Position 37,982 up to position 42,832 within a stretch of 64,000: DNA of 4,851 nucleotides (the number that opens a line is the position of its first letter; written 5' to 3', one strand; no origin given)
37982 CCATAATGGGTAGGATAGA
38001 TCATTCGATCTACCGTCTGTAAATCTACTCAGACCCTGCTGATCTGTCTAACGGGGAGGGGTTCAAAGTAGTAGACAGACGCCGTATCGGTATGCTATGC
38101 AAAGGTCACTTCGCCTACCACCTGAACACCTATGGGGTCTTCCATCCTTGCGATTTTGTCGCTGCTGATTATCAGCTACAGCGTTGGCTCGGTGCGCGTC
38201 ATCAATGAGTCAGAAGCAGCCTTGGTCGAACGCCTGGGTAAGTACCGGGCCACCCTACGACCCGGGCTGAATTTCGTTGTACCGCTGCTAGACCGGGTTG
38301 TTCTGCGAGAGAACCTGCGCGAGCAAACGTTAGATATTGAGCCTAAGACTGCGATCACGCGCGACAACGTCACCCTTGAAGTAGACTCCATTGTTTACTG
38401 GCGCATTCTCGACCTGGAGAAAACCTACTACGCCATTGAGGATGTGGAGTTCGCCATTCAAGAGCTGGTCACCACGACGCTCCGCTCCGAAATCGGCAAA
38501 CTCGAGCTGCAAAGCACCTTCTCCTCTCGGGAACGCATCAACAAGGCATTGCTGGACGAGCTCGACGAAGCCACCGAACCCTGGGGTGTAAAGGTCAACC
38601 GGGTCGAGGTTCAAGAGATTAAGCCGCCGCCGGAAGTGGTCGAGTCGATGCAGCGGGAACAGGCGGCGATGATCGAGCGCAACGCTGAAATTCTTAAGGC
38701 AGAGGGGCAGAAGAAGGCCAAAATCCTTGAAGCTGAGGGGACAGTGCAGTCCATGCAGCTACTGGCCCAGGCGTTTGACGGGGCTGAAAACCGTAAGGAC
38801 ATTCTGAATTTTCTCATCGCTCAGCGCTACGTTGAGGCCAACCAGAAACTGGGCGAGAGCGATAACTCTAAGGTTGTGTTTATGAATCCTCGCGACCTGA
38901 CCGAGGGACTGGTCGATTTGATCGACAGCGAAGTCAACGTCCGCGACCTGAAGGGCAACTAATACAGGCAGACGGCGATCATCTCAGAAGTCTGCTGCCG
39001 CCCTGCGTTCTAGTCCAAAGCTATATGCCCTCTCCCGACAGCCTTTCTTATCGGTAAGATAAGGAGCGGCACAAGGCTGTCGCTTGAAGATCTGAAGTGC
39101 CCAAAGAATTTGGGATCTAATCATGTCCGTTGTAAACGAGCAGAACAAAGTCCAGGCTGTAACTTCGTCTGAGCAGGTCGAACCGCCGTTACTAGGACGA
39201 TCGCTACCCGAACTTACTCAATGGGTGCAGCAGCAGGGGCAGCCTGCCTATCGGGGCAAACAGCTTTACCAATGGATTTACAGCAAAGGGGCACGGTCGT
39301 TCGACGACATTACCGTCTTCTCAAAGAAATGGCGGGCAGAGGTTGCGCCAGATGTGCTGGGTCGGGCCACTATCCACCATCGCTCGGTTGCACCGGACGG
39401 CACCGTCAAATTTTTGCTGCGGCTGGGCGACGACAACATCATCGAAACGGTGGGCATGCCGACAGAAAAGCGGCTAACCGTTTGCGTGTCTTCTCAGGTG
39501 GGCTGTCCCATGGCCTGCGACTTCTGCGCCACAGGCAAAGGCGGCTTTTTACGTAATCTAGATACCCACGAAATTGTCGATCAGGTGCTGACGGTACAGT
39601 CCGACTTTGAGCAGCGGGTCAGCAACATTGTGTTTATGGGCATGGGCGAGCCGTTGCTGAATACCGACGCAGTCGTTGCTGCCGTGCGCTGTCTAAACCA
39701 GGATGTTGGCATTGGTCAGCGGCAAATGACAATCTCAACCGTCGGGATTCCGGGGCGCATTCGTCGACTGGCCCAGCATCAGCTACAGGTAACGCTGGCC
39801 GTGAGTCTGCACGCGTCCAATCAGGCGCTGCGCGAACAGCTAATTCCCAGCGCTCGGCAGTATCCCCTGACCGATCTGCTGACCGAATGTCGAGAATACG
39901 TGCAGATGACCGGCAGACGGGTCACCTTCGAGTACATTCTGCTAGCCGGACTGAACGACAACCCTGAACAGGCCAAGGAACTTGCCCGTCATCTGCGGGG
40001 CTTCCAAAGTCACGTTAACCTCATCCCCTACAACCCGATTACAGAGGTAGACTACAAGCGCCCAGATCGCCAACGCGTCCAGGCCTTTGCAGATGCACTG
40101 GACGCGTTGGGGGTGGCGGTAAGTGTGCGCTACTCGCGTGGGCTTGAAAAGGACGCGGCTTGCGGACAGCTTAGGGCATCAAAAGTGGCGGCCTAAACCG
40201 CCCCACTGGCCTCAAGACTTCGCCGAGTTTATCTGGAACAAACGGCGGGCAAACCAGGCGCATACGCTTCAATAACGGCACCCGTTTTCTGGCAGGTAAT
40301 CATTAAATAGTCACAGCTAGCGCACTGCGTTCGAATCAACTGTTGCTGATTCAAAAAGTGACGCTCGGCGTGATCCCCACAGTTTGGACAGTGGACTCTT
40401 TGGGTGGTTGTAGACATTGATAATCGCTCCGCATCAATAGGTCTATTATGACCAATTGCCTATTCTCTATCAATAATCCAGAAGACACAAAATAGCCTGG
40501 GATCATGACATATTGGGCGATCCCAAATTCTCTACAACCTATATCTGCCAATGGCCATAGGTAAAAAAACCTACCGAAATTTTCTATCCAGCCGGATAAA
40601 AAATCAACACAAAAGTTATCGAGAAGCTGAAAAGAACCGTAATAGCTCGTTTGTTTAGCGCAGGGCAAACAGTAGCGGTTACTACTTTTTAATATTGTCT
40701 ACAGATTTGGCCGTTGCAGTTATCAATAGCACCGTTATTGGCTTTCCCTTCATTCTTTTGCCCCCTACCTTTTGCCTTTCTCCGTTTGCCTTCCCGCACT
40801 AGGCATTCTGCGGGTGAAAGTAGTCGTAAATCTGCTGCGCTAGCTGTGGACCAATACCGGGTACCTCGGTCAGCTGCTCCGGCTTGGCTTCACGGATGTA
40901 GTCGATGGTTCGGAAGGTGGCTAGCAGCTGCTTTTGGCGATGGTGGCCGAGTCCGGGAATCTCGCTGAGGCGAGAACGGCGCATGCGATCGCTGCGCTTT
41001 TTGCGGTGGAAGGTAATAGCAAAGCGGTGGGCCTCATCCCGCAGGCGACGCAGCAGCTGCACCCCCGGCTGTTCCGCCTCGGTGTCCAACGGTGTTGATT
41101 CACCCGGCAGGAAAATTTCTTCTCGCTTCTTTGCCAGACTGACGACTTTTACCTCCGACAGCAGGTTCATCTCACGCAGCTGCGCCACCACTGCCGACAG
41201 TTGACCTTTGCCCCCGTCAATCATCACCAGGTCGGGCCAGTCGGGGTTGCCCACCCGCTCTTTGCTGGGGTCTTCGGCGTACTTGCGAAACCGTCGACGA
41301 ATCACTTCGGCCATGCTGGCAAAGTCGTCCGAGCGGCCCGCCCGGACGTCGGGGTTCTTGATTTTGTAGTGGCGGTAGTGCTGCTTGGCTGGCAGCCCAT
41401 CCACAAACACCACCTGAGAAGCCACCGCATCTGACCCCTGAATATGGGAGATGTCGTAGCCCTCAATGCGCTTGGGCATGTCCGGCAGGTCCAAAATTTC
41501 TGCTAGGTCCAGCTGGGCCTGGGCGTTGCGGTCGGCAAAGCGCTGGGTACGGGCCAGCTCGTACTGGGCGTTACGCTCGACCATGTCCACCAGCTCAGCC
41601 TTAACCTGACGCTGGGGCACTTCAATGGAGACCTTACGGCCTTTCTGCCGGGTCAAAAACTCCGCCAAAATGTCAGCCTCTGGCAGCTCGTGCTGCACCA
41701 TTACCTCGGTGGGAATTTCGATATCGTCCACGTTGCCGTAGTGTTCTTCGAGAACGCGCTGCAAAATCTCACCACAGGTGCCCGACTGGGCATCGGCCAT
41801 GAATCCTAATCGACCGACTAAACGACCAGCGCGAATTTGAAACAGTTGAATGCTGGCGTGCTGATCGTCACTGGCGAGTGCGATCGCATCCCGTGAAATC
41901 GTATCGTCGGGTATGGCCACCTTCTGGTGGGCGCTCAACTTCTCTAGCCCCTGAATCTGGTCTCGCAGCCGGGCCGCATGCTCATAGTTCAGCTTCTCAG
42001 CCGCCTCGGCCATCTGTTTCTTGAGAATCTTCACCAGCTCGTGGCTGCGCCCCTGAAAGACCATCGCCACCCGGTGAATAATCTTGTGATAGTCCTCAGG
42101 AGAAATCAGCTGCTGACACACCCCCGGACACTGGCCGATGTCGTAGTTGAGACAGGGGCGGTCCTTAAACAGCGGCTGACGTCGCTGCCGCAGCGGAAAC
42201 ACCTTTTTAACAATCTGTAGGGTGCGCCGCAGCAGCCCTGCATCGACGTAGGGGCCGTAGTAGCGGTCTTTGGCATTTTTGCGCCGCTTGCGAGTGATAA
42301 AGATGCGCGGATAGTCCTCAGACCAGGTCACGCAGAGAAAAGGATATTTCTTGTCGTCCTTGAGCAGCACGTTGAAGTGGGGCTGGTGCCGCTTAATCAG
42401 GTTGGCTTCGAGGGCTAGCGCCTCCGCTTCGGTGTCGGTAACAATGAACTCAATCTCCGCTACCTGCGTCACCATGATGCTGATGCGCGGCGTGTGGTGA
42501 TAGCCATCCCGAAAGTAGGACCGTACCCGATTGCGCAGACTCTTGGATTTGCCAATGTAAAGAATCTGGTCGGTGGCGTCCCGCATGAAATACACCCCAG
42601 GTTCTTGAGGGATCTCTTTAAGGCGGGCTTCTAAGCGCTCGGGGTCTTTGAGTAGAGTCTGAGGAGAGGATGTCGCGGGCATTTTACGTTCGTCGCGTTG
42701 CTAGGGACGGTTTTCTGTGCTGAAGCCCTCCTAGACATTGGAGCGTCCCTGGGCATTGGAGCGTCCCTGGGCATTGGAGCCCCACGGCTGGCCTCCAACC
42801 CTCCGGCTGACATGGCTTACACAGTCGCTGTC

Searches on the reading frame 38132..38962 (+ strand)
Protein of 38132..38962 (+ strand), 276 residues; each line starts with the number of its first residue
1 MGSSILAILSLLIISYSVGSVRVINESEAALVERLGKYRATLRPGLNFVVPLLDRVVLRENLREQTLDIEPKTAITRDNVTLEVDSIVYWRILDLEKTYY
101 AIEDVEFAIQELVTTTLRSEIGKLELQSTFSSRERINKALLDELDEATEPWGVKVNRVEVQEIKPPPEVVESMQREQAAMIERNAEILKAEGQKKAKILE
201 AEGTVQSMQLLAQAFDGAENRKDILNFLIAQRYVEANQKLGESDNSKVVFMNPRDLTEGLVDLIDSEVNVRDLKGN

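Call 87: search_protein_families(library=pfam, proteins=[window:38132-38962:+], max_evalue=0.0001)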
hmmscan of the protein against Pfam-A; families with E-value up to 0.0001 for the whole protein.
window:38132-38962:+ (276 aa): 1 family
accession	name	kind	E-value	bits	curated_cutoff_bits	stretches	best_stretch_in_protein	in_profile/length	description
PF01145.31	Band_7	-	3.1e-42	145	23.6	1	23-194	2-176/176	SPFH domain / Band 7 family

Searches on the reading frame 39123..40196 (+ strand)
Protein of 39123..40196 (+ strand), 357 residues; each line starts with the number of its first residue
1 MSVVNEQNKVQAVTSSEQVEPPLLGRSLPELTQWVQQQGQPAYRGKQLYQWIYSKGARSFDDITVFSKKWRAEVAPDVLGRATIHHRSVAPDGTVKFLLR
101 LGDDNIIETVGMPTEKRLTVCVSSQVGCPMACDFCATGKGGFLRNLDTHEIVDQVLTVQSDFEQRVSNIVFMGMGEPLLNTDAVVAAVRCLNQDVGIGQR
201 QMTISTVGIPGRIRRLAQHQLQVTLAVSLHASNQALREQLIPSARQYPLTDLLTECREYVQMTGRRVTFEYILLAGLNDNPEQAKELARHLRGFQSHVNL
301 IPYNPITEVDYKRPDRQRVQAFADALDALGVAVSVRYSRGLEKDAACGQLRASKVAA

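Call 87: search_protein_families(library=pfam, proteins=[window:39123-40196:+], max_evalue=0.0001)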
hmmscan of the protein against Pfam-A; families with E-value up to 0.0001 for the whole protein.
window:39123-40196:+ (357 aa): 2 families
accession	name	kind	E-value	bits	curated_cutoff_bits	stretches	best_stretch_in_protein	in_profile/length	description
PF04055.27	Radical_SAM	-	4e-14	53.6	29.5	1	123-286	2-164/166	Radical SAM superfamily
PF21016.3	RlmN_N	-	5.2e-11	42.6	24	1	23-74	3-54/60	Ribosomal RNA large subunit methyltransferase N-terminal domain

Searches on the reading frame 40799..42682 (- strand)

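Call 87: search_protein_families(library=pfam, proteins=[window:40799-42682:-], max_evalue=0.0001)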
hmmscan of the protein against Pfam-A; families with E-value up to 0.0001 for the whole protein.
window:40799-42682:- (627 aa): 7 families
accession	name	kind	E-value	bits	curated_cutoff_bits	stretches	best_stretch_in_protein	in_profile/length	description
PF08459.17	UvrC_RNaseH_dom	-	5.8e-52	176.2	22.3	1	395-556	2-159/159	UvrC RNAse H endonuclease domain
PF22920.2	UvrC_RNaseH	-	1.2e-31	109.4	24.3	1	264-378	2-115/116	UvrC Ribonuclease H-like domain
PF12826.13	HHH_2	-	1.1e-11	45.1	27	1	575-625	8-58/64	Helix-hairpin-helix motif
PF01541.30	GIY-YIG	-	6.5e-11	42.8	22.6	1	28-102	2-76/78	GIY-YIG catalytic domain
PF14520.12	HHH_5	-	3.8e-10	40.5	27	1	571-620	3-53/57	Helix-hairpin-helix domain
PF02151.25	UVR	-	9.6e-09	35.2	21.5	1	218-248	5-35/36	UvrB/uvrC motif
PF00633.29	HHH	-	1e-06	28.7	24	1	593-621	2-30/30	Helix-hairpin-helix motif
